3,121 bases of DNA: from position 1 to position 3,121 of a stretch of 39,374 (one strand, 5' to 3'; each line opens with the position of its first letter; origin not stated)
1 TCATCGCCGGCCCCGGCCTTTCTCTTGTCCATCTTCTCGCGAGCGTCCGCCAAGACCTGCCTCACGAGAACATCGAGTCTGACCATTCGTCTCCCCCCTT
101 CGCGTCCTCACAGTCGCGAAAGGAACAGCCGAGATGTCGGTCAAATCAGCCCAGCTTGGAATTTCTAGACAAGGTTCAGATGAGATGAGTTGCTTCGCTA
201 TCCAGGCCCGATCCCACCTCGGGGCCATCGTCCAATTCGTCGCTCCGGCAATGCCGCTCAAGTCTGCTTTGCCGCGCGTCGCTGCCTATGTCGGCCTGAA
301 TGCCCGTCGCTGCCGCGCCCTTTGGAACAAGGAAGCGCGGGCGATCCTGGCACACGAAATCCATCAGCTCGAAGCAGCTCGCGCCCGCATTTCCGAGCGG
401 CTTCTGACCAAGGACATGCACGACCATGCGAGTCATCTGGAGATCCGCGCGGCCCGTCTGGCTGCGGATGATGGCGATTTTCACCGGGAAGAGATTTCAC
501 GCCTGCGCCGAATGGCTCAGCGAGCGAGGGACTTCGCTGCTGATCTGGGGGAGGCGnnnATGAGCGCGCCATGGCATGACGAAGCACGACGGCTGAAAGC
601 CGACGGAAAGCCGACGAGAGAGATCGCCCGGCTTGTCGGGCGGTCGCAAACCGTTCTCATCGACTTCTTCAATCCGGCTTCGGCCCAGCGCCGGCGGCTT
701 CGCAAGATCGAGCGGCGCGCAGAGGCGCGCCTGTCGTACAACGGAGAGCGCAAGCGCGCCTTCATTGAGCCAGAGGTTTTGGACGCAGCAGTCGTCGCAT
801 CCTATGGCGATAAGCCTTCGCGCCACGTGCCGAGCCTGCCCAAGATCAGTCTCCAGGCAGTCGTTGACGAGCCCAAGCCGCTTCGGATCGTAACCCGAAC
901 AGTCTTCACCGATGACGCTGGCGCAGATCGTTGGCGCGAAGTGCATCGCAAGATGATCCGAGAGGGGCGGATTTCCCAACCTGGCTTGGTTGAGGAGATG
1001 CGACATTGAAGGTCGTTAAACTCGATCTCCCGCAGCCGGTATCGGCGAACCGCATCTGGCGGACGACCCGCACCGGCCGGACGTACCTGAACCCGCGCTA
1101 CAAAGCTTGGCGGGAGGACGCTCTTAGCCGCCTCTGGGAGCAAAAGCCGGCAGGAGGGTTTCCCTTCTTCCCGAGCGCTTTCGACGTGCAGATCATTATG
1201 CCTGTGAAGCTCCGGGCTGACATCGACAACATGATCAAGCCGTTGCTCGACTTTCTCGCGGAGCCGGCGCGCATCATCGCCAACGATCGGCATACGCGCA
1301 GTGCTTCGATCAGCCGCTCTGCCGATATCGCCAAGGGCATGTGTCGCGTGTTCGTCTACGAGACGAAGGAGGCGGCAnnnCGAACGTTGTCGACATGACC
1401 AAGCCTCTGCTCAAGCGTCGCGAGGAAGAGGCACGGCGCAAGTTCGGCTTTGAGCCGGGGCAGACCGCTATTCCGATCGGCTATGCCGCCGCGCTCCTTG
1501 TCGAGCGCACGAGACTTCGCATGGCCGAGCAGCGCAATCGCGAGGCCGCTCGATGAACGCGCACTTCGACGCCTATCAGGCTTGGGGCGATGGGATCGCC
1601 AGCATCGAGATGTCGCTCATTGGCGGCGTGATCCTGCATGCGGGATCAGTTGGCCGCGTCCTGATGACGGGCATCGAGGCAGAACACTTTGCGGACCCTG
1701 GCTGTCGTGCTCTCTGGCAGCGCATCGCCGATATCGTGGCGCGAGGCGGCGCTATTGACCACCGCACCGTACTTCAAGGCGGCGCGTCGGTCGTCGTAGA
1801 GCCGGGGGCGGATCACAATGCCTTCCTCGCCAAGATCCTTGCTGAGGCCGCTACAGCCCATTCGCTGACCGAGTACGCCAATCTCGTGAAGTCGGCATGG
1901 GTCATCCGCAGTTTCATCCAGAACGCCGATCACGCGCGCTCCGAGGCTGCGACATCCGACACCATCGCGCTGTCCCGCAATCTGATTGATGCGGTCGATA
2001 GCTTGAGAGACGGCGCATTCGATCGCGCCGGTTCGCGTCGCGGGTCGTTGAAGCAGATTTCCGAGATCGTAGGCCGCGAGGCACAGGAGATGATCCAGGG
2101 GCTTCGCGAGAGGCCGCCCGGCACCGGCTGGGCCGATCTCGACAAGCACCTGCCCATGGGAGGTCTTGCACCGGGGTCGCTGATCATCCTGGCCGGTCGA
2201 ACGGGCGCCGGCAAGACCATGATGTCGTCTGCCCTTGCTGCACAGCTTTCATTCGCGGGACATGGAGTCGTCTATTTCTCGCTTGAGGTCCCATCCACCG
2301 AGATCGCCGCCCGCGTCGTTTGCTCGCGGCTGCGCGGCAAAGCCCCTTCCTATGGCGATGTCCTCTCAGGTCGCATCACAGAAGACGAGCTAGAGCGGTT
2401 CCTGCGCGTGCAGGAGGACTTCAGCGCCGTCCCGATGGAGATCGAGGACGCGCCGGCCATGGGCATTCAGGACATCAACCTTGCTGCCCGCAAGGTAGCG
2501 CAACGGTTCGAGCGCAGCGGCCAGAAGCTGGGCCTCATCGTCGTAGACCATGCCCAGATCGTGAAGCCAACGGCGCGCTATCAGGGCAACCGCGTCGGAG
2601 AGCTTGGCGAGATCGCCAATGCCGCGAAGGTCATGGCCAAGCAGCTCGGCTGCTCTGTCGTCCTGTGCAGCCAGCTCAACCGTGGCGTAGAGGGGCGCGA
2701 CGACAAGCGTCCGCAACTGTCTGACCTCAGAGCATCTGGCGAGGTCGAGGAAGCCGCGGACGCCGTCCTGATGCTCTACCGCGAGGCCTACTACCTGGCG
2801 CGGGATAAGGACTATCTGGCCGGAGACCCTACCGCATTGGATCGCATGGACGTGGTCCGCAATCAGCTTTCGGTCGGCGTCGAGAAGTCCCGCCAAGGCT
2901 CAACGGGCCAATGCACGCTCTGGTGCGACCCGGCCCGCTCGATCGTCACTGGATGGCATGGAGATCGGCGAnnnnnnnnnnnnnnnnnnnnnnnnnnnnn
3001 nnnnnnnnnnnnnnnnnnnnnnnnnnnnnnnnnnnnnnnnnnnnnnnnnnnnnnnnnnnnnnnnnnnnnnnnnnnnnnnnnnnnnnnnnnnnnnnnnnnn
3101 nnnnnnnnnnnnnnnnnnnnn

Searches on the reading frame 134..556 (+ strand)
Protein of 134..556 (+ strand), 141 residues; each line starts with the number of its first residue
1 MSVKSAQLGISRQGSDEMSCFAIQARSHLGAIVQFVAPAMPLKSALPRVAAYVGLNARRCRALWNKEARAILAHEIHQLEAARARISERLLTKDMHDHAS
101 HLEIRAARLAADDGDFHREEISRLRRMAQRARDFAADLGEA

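Call 12: search_protein_families(library=pfam, proteins=[window:134-556:+], max_evalue=0.1)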
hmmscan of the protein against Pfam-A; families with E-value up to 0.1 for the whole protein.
window:134-556:+ (141 aa): 0 families

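Call 13: search_protein_families(library=phrogs, proteins=[window:134-556:+], max_evalue=0.1)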
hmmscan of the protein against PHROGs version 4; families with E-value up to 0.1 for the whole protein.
window:134-556:+ (141 aa): 0 families

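Call 14: find_related_loci(query=window:134-556:+, collection=viral_contigs, flank=3000)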
Query window:134-556:+ (141 aa) in viral_contigs; peptide patterns used: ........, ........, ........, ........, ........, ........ (x = any residue, [..] = any of these).
4 stretches matched a pattern; 2 encode a relative of the query (tblastn E <= 1e-3); 2 distinct loci.
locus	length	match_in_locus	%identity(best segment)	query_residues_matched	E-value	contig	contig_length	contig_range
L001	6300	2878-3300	90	1-141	6e-84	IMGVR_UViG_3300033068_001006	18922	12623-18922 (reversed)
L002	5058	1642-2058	80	1-139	6e-75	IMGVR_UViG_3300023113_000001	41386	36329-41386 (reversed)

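Call 22: find_related_loci(query=A1, collection=genome_contigs, flank=3000)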
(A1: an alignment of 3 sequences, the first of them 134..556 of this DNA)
Query A1 (141 aa) in genome_contigs; peptide patterns used: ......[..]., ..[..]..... (x = any residue, [..] = any of these).
237 stretches matched a pattern; 1 encode a relative of the query (tblastn E <= 1e-3); 1 distinct loci.
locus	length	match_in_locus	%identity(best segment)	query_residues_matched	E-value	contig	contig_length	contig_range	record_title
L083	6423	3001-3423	91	1-141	7e-84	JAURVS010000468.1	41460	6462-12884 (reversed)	MAG: Sphingopyxis sp. isolate E1_maxbin.023_sub E1_k141_163783, whole genome shotgun sequence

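Call 26: find_related_loci(query=A1, collection=metagenome_contigs, flank=2500)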
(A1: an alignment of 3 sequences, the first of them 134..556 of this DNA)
Query A1 (141 aa) in metagenome_contigs; peptide patterns used: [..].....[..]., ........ (x = any residue, [..] = any of these).
267 stretches matched a pattern; 3 encode a relative of the query (tblastn E <= 1e-3); 3 distinct loci.
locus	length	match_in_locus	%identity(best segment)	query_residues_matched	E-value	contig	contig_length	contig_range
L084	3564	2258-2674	94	1-139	1e-86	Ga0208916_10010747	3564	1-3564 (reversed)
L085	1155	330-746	81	1-139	1e-80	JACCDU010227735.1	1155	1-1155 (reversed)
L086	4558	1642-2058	80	1-139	4e-75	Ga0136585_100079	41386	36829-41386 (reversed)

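Call 29: find_homologous_proteins(query=window:134-556:+)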
Query window:134-556:+ (141 aa): 74 proteins with E <= 0.001 among 322 candidates.
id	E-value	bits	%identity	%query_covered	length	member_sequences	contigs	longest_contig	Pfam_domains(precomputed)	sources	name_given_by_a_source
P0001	6.8e-77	274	94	100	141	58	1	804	-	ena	-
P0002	8.5e-70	251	88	99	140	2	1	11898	-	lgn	-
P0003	1.5e-69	250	88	99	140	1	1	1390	-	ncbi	-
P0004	9.6e-69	247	88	99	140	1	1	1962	-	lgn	-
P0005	1.7e-68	247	87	99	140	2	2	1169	-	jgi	jgi:hypothetical protein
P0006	3.3e-66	239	86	99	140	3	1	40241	-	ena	-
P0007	4.3e-62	226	87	87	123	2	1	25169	-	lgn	-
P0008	6.0e-61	222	87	87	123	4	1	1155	-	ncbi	-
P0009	1.3e-60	221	89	84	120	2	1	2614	-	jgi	jgi:hypothetical protein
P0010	1.7e-48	182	70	89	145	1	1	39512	-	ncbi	-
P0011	1.0e-47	179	70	90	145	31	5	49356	-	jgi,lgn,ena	jgi:hypothetical protein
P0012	2.2e-47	178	64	99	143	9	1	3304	-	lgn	-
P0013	2.2e-47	178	66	91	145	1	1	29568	-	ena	-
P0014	2.6e-47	178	67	91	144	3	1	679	-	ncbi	-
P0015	3.3e-47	178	68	90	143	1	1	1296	-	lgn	-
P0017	3.8e-47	178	66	93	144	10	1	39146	-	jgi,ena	-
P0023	4.5e-46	174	68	89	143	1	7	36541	-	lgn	-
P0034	1.9e-44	169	66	89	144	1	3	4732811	-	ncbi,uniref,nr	ncbi:hypothetical protein [Bosea minatitlanensis]|uniref:Uncharacterized protein n=1 Tax=Bosea minat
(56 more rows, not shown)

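Call 30: find_encoding_contigs(protein=P0006, flank=2500, max_places=4)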
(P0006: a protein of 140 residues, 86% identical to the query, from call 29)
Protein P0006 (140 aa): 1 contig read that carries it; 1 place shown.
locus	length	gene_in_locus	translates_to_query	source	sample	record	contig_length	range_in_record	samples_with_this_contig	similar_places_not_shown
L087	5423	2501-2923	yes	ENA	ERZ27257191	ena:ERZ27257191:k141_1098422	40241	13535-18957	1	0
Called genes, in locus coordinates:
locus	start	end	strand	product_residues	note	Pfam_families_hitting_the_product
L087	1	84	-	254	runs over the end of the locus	PF00717:Peptidase_S24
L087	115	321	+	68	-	-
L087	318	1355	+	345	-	-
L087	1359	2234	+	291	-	PF02195:ParB_N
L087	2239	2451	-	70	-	-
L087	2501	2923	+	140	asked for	-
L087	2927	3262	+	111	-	-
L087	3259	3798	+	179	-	PF08299:Bac_DnaA_C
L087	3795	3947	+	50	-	-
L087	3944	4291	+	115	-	-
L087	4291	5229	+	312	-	-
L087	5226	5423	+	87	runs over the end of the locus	-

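Call 31: find_encoding_contigs(protein=P0002, flank=2500, max_places=4)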
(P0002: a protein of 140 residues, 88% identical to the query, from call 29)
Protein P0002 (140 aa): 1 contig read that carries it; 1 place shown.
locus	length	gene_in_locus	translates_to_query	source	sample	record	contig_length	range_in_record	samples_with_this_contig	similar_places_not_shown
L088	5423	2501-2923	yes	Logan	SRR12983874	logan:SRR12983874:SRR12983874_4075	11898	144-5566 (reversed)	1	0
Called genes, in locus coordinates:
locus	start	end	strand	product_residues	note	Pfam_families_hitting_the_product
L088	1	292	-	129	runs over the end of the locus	-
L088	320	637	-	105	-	PF21779:DUF6874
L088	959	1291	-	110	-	-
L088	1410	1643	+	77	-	-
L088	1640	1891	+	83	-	PF10073:GapR_DNA-bd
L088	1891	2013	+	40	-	-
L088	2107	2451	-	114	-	-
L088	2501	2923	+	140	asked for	-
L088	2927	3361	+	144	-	PF08299:Bac_DnaA_C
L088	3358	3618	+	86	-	-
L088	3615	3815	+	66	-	-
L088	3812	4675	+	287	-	PF02086:MethyltransfD12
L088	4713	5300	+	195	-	-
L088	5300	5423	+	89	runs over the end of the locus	?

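Call 32: find_encoding_contigs(protein=P0011, flank=2500, max_places=6)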
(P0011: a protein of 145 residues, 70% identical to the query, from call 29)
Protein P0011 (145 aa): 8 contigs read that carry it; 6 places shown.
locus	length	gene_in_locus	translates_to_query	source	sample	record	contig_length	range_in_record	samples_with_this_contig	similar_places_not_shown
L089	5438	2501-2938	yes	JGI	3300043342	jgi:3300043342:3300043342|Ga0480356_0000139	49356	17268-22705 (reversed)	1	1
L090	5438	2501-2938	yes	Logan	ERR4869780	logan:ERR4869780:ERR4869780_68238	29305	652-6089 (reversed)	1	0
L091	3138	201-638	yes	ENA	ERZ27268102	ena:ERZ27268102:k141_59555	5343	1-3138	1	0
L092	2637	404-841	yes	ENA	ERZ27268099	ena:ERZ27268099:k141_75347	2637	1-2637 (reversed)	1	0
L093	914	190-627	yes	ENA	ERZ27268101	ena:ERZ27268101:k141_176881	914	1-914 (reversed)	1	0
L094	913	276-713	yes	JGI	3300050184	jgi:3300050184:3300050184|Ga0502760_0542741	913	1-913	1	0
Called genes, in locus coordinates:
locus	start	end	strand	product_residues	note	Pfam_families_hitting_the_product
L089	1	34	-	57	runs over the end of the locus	-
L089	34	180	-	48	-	-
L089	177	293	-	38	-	-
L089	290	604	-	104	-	-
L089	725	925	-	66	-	-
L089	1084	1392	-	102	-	PF13560:HTH_31 (weak), PF01381:HTH_3 (weak)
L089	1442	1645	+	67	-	-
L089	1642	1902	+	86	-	PF10073:GapR_DNA-bd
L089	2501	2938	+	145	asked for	-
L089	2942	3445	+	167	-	PF08299:Bac_DnaA_C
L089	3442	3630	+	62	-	-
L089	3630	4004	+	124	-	-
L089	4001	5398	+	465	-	PF00176:SNF2-rel_dom (weak), PF00271:Helicase_C (weak)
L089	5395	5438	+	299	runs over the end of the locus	PF01555:N6_N4_Mtase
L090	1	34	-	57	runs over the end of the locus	-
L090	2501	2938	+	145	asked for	-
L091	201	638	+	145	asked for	-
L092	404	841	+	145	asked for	-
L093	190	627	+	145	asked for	-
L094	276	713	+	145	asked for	-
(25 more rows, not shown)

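Call 33: find_encoding_contigs(protein=P0010, flank=2500, max_places=4)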
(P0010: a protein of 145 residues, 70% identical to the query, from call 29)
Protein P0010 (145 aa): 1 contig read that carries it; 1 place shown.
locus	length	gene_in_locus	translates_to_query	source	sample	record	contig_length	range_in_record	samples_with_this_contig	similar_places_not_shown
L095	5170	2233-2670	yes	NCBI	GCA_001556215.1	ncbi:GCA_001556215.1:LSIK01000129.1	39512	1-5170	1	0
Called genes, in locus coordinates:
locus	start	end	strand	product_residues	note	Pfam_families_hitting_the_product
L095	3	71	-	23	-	?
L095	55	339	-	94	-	PF22253:DUF6948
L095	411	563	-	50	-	-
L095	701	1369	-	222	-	PF13560:HTH_31, PF01381:HTH_3, PF00717:Peptidase_S24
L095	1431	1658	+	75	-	PF15943:YdaS_toxin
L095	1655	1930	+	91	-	PF10073:GapR_DNA-bd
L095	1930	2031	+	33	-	-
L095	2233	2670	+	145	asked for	-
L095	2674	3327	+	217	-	PF08299:Bac_DnaA_C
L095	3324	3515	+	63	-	-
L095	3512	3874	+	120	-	-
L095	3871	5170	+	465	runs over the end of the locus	PF00176:SNF2-rel_dom (weak), PF00271:Helicase_C (weak)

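Call 34: find_encoding_contigs(protein=P0034, flank=2500, max_places=3)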
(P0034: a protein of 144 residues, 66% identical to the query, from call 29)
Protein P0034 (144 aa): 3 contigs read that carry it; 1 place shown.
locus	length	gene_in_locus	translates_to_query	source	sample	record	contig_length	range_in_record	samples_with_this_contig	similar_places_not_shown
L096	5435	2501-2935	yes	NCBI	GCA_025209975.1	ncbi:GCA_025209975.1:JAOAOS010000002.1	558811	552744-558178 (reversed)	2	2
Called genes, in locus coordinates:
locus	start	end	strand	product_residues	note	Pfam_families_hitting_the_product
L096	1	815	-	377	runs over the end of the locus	PF10098:DUF2336 (weak)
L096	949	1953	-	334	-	-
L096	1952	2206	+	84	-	-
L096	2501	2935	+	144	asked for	-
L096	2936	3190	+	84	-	-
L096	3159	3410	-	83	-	-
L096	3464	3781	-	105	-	PF01381:HTH_3 (weak)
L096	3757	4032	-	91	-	PF04365:BrnT_toxin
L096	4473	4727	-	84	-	-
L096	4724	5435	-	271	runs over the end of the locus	-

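Call 35: find_encoding_contigs(protein=P0017, flank=2500, max_places=3)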
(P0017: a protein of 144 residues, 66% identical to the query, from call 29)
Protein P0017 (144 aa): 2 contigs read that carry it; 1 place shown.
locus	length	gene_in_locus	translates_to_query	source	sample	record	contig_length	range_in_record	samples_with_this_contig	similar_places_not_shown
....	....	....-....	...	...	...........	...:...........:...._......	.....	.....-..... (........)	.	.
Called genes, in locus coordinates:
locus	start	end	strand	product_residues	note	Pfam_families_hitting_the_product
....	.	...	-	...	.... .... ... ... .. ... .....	-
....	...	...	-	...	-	-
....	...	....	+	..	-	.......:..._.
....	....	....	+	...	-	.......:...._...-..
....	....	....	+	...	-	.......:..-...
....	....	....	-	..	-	-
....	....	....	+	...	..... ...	-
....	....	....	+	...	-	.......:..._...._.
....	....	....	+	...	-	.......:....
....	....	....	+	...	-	-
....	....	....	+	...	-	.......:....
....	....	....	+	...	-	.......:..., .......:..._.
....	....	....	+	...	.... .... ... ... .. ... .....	-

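Call 36: find_encoding_contigs(protein=P0023, flank=2500, max_places=7)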
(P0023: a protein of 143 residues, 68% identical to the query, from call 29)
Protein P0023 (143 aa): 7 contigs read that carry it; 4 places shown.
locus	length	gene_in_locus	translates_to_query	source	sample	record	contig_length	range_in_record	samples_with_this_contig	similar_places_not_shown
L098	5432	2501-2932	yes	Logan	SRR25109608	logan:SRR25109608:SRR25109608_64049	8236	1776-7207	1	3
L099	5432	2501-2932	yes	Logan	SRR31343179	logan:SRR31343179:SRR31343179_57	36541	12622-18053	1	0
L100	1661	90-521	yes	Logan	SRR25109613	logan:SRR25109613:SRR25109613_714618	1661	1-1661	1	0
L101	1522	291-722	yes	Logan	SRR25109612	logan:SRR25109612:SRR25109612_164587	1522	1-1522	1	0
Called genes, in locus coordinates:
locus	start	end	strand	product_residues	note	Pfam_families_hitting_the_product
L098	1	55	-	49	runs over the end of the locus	-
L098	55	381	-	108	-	-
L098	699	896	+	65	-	-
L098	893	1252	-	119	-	PF01381:HTH_3 (weak)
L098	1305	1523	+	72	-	-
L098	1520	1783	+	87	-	PF10073:GapR_DNA-bd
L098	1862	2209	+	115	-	PF10686:YAcAr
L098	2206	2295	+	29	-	-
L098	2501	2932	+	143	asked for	-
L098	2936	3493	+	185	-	PF08299:Bac_DnaA_C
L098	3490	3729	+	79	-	-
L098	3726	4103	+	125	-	PF05866:RusA (faint)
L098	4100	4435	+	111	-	PF10544:T5orf172, PF13455:MUG113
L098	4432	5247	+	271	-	-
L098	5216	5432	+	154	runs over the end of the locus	-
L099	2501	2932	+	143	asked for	-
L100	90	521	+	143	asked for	-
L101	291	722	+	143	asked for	-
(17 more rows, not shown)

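Call 37: find_encoding_contigs(protein=P0007, flank=2500, max_places=3)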
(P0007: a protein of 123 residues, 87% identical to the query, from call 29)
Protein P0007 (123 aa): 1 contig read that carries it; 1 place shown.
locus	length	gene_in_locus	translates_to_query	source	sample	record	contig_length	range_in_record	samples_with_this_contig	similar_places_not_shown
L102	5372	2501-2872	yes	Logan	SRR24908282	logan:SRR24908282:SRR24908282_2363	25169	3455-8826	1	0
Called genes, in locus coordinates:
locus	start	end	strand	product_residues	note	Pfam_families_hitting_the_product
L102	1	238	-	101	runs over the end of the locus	-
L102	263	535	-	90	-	PF27050:Phage_P22_Y8K6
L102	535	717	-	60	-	-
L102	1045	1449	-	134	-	PF13560:HTH_31, PF01381:HTH_3, PF12844:HTH_19 (weak)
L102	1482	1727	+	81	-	PF13560:HTH_31, PF12844:HTH_19 (faint), PF01381:HTH_3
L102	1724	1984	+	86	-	PF10073:GapR_DNA-bd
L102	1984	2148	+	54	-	-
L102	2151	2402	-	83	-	-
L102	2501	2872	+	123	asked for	-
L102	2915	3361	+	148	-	-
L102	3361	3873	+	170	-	PF07750:GcrA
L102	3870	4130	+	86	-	-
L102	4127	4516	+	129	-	PF08774:VRR_NUC (weak)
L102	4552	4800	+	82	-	-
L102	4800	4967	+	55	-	-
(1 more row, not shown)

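Call 56: search_dna_similar(query=window:134-556:+, collection=phages, mode=protein, max_evalue=0.001)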
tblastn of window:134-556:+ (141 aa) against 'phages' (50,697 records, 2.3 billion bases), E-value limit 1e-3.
No match.

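Call 57: search_dna_similar(query=window:134-556:+, collection=plasmids, mode=protein, max_evalue=0.001)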
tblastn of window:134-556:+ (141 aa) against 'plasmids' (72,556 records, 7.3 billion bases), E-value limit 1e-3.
No match.

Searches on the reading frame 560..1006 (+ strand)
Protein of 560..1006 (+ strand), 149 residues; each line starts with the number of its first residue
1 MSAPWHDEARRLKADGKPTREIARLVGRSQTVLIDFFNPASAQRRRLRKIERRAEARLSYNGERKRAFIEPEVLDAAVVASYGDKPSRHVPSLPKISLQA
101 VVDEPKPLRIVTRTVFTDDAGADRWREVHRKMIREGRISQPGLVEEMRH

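Call 12: search_protein_families(library=pfam, proteins=[window:560-1006:+], max_evalue=0.1)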
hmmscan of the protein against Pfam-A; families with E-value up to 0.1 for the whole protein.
window:560-1006:+ (149 aa): 1 family
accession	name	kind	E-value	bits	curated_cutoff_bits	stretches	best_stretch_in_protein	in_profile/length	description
PF13936.12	HTH_38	-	0.0097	16.1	27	1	9-31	13-35/44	Helix-turn-helix domain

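Call 13: search_protein_families(library=phrogs, proteins=[window:560-1006:+], max_evalue=0.1)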
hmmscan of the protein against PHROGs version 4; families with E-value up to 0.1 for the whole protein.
window:560-1006:+ (149 aa): 1 family
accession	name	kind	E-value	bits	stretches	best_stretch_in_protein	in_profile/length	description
phrog_664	-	DNA, RNA and nucleotide metabolism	0.006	17.4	1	7-46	91-130/210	DNA binding protein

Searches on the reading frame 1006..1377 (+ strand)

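Call 12: search_protein_families(library=pfam, proteins=[window:1006-1377:+], max_evalue=0.1)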
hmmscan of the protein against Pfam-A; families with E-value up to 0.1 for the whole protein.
window:1006-1377:+ (124 aa): 1 family
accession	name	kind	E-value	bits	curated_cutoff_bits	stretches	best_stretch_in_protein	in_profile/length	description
PF05866.16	RusA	-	5.7e-07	30.6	22.8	1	11-103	4-110/124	Endodeoxyribonuclease RusA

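Call 13: search_protein_families(library=phrogs, proteins=[window:1006-1377:+], max_evalue=0.1)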
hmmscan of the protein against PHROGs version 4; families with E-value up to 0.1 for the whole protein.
window:1006-1377:+ (124 aa): 5 families
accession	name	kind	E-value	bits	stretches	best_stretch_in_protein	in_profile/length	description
phrog_34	-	DNA, RNA and nucleotide metabolism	1.3e-14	55.5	1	1-123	72-197/259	RusA-like Holliday junction resolvase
phrog_140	-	DNA, RNA and nucleotide metabolism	5.4e-06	27.2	1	16-97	54-146/219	RusA-like Holliday junction resolvase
phrog_11573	-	unknown function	2.7e-05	25.4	1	10-103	8-92/110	-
phrog_1532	-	unknown function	0.0021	18.8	1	59-122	12-74/80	-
phrog_11894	-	DNA, RNA and nucleotide metabolism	0.024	15.9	1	20-119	19-120/122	RusA-like Holliday junction resolvase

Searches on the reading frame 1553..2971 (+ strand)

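Call 12: search_protein_families(library=pfam, proteins=[window:1553-2971:+], max_evalue=0.1)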
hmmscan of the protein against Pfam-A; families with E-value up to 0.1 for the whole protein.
window:1553-2971:+ (473 aa): 16 families
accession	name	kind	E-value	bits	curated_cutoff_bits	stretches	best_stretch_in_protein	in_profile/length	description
PF03796.21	DnaB_C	-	2e-57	195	27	1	191-457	4-245/255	DnaB-like helicase C terminal domain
PF13481.12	AAA_25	-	6.7e-11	42.6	27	1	202-375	27-190/195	AAA domain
PF00772.26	DnaB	-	3e-08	34.1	23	1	17-113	7-102/103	DnaB-like helicase N terminal domain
PF06745.19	ATPase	-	1.3e-06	28.4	26.6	1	191-254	3-66/231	KaiC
PF13401.12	AAA_22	-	0.00012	22.8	27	1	209-371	6-120/130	AAA domain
PF13191.12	AAA_16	-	0.00097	20.1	32.6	1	209-337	25-144/167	AAA ATPase domain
PF23883.1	DUF7236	-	0.0037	17.7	27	1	397-444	29-77/104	Family of unknown function (DUF7236)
PF02374.21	ArsA_ATPase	-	0.0045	16.7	24.3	1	210-244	3-37/305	Anion-transporting ATPase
PF24883.2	NPHP3_N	-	0.005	17.5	24.8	1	209-243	23-57/164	Nephrocystin 3, N-terminal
PF06414.18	Zeta_toxin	-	0.0062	16.4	22.3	1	210-241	18-48/199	Zeta toxin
PF02367.23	TsaE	-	0.012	16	26.6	1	205-235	18-48/128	Threonylcarbamoyl adenosine biosynthesis protein TsaE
PF01656.29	CbiA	-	0.013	15.9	25.4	1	211-246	2-37/125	CobQ/CobB/MinD/ParA nucleotide binding domain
PF13604.12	AAA_30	-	0.014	15.6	27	0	210-244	20-54/191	AAA domain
PF20720.3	nSTAND3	-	0.03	14.4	27.2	1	210-242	19-51/155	Novel STAND NTPase 3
PF00004.35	AAA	-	0.05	14.5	21.2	0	211-248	1-33/131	ATPase family associated with various cellular activities (AAA)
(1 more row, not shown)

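Call 13: search_protein_families(library=phrogs, proteins=[window:1553-2971:+], max_evalue=0.1)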
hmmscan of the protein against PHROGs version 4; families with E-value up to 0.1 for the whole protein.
window:1553-2971:+ (473 aa): 12 families
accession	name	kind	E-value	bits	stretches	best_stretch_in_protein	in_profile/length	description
phrog_19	-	DNA, RNA and nucleotide metabolism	6.1e-70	237.8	1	17-463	162-576/621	DnaB-like replicative helicase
phrog_243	-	DNA, RNA and nucleotide metabolism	3.6e-27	96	1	187-451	16-246/273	DnaB-like replicative helicase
phrog_11530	-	unknown function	1.1e-25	91.6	1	297-414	8-119/184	-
phrog_239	-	DNA, RNA and nucleotide metabolism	5.5e-22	79.5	1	184-462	336-593/801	DNA primase/helicase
phrog_19347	-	unknown function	1.1e-07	33.1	1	392-456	1-67/79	-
phrog_5482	-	unknown function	9.7e-05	22.3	1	207-437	50-265/341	-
phrog_3757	-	unknown function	0.0039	17.6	1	200-233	118-151/367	-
phrog_50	-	DNA, RNA and nucleotide metabolism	0.0044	17.1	1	208-244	370-405/570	DnaC-like helicase loader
phrog_97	-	other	0.0055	16.9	1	196-246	57-113/506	UvsX-like recombinase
phrog_26214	-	unknown function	0.016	14.8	1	202-254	49-100/420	-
phrog_6891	-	other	0.038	14.6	1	202-245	36-78/310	ATPase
phrog_2376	-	other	0.067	13.5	0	211-251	77-117/363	ATPase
